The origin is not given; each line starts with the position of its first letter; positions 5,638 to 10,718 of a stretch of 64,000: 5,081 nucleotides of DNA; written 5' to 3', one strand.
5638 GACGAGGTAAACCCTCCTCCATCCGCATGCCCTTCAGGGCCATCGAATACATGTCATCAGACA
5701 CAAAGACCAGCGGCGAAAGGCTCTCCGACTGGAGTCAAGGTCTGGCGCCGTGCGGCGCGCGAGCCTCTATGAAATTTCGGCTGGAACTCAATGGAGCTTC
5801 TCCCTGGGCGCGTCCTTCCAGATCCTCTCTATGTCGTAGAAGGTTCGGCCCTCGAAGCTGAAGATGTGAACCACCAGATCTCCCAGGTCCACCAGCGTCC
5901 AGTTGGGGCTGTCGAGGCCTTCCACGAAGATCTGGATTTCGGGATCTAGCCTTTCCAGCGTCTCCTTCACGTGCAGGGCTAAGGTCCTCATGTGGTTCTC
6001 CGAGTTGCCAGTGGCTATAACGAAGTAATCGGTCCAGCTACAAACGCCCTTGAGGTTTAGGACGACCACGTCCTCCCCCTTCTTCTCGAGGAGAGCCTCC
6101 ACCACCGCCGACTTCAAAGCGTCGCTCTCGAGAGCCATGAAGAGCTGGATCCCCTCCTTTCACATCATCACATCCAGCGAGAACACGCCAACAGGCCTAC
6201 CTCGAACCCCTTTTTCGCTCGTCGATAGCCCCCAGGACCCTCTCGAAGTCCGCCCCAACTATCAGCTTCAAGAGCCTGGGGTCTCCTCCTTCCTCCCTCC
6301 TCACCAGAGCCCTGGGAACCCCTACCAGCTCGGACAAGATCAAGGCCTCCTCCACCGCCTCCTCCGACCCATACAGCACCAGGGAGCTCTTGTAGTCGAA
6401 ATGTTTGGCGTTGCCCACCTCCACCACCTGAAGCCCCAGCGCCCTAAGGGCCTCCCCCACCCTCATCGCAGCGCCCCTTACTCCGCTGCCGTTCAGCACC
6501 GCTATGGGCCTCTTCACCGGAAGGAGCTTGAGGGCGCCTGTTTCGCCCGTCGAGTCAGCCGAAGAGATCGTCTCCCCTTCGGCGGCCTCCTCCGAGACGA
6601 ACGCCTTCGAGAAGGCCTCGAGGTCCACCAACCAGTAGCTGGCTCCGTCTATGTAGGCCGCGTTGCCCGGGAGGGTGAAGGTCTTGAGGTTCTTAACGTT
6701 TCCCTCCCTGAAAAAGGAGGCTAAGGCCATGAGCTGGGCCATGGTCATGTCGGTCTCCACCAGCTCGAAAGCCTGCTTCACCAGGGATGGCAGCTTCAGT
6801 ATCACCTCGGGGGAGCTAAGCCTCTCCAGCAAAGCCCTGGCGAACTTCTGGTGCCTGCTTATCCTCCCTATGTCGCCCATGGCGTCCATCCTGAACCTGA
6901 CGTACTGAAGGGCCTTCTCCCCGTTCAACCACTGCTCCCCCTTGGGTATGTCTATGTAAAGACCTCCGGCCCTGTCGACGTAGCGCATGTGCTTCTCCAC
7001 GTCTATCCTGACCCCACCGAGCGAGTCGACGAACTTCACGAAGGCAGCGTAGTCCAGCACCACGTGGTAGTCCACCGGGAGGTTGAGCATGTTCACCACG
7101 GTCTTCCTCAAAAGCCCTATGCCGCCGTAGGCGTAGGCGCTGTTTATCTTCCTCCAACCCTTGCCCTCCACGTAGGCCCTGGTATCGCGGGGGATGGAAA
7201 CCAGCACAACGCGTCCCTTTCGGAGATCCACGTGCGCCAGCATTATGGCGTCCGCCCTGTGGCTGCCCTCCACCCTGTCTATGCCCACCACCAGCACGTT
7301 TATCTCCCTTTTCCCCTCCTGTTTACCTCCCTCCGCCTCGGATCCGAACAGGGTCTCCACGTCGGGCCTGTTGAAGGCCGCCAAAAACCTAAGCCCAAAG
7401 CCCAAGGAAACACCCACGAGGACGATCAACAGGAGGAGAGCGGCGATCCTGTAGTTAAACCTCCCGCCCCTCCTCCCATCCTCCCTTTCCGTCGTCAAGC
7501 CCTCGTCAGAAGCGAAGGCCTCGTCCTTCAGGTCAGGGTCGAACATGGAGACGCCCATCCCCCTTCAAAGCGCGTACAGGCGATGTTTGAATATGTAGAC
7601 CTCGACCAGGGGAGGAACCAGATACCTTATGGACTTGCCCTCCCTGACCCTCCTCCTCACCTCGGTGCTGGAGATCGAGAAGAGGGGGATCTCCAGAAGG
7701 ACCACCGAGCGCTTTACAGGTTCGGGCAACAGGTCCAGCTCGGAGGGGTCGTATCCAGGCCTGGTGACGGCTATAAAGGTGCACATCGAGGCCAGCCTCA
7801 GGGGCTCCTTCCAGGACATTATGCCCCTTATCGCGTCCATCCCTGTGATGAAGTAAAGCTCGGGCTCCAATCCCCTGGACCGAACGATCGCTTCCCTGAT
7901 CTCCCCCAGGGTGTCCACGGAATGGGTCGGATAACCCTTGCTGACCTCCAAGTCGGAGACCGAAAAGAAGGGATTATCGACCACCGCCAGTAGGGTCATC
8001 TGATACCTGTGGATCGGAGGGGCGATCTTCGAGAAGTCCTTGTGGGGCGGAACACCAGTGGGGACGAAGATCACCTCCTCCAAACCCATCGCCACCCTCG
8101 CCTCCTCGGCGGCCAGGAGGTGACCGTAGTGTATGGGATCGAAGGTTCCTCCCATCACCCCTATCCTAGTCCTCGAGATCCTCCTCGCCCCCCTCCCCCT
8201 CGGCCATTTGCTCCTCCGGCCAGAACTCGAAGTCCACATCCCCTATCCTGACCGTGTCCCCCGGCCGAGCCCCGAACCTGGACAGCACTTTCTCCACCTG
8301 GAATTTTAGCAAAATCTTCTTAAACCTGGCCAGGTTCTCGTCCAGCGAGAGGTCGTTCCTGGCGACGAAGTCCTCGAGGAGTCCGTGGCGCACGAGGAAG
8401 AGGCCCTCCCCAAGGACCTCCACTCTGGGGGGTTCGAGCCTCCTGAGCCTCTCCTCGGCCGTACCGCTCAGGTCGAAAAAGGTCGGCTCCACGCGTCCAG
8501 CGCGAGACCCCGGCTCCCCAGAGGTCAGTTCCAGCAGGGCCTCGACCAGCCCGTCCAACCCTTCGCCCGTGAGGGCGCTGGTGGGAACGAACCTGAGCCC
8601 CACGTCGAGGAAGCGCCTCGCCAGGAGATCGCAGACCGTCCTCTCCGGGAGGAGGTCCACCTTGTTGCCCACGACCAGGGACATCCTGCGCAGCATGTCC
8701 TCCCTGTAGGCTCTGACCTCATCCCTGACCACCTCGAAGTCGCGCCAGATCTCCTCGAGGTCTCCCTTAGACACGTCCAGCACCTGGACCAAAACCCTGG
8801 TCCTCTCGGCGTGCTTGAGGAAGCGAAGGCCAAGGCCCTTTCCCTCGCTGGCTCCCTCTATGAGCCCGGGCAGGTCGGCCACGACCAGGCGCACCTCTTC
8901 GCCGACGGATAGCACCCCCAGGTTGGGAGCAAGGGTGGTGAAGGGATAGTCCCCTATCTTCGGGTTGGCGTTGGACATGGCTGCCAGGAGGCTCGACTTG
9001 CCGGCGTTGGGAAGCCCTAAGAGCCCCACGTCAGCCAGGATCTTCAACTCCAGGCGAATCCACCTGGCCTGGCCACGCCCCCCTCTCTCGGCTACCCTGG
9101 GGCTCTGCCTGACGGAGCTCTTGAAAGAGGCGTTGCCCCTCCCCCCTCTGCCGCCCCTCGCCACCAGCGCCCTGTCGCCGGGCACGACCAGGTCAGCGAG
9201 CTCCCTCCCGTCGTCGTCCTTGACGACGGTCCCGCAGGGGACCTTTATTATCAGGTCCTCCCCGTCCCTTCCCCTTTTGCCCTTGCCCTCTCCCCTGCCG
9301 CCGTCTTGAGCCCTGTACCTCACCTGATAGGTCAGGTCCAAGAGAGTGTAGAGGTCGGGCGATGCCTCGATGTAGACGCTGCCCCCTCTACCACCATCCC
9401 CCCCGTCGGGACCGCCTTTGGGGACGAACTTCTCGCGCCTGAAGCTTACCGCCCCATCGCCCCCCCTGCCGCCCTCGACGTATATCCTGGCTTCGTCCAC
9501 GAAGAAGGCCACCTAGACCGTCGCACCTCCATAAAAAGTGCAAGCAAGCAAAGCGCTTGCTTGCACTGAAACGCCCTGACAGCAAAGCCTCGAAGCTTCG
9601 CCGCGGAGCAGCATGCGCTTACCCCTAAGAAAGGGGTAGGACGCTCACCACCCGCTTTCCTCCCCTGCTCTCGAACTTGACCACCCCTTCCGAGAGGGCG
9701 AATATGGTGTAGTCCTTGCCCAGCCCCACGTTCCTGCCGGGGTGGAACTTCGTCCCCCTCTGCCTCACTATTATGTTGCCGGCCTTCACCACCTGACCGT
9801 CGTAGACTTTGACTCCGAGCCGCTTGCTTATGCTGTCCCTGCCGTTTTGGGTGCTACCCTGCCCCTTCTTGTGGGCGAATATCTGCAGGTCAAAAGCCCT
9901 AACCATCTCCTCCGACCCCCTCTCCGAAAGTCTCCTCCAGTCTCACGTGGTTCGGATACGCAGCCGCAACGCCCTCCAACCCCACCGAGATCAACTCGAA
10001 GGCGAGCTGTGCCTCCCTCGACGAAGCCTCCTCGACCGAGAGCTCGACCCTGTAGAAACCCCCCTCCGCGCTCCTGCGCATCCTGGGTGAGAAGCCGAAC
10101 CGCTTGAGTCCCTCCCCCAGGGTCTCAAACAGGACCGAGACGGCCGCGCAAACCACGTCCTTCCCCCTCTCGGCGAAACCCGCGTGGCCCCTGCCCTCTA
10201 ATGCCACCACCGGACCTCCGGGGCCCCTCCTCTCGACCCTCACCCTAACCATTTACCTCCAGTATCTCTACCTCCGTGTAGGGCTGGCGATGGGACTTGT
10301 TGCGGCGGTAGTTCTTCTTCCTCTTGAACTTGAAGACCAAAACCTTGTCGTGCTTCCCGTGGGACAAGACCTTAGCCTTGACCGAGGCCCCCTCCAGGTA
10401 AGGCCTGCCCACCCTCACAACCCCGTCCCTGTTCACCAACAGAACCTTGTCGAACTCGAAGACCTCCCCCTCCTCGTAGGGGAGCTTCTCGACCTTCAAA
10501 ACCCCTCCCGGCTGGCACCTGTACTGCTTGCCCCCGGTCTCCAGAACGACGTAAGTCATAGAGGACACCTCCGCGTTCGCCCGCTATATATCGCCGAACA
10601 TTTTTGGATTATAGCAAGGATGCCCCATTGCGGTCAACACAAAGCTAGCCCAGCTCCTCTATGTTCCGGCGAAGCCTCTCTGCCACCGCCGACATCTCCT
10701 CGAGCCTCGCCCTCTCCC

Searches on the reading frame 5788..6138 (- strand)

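Call 20: search_protein_families(library=pfam, proteins=[window:5788-6138:-])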
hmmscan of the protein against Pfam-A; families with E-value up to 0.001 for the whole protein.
window:5788-6138:- (116 aa): 1 family
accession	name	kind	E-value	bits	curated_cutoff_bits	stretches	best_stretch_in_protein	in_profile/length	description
PF02410.21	RsfS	-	5.5e-30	103.9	21.6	1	11-107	2-98/98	Ribosomal silencing factor during starvation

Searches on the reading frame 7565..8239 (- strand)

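Call 20: search_protein_families(library=pfam, proteins=[window:7565-8239:-])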
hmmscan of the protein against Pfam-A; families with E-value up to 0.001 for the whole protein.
window:7565-8239:- (224 aa): 1 family
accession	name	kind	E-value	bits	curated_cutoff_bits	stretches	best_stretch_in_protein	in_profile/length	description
PF01467.32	CTP_transf_like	-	5.6e-22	78.8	21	1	28-197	1-133/133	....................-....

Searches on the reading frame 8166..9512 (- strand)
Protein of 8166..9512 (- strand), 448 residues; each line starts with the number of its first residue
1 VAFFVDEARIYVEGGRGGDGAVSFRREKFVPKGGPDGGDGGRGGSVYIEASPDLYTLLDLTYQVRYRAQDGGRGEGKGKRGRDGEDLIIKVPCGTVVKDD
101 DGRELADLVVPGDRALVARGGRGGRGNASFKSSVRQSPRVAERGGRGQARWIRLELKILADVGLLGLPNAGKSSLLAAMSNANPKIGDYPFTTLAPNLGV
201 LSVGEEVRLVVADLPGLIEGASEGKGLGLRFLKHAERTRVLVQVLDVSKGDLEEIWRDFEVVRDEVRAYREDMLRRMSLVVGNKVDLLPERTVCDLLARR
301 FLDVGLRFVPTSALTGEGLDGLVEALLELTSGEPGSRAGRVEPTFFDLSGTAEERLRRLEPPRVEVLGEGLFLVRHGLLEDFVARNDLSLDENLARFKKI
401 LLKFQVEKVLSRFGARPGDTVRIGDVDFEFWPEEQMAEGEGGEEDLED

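Call 20: search_protein_families(library=pfam, proteins=[window:8166-9512:-])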
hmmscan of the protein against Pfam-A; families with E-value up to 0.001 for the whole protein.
window:8166-9512:- (448 aa): 4 families
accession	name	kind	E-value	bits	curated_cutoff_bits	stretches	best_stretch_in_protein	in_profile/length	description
PF01018.28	GTP1_OBG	-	4.5e-58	195.7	27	1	5-158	1-155/155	GTP1/OBG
PF01926.29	MMR_HSR1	-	2.3e-21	76.4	21.9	1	161-269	1-99/113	50S ribosome-binding GTPase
PF09269.16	DUF1967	-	6.1e-14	52.3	27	1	368-430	8-70/70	Domain of unknown function (DUF1967)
PF02421.24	FeoB_N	-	4.6e-09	36.4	27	1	162-248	3-89/156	Ferrous iron transport protein B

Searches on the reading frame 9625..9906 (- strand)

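Call 20: search_protein_families(library=pfam, proteins=[window:9625-9906:-])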
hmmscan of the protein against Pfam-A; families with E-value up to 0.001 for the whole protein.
window:9625-9906:- (93 aa): 1 family
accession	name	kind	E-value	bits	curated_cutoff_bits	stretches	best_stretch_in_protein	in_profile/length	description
PF01016.24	Ribosomal_L27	-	4.9e-39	132.7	20.5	1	11-89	1-79/79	Ribosomal L27 protein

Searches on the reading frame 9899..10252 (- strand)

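Call 18: search_protein_families(library=pfam, proteins=[window:9899-10252:-])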
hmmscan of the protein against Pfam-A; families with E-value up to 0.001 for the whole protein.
window:9899-10252:- (117 aa): 1 family
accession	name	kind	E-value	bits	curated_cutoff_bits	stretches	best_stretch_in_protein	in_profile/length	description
PF04327.17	Peptidase_Prp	-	4.2e-17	62.6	27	1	1-103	1-89/90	Cysteine protease Prp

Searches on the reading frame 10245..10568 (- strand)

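Call 18: search_protein_families(library=pfam, proteins=[window:10245-10568:-])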
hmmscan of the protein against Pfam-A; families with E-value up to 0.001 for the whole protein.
window:10245-10568:- (107 aa): 1 family
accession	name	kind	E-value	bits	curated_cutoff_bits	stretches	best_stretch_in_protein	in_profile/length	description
PF00829.26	Ribosomal_L21p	-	1.1e-37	128.7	27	1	6-104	2-98/99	Ribosomal prokaryotic L21 protein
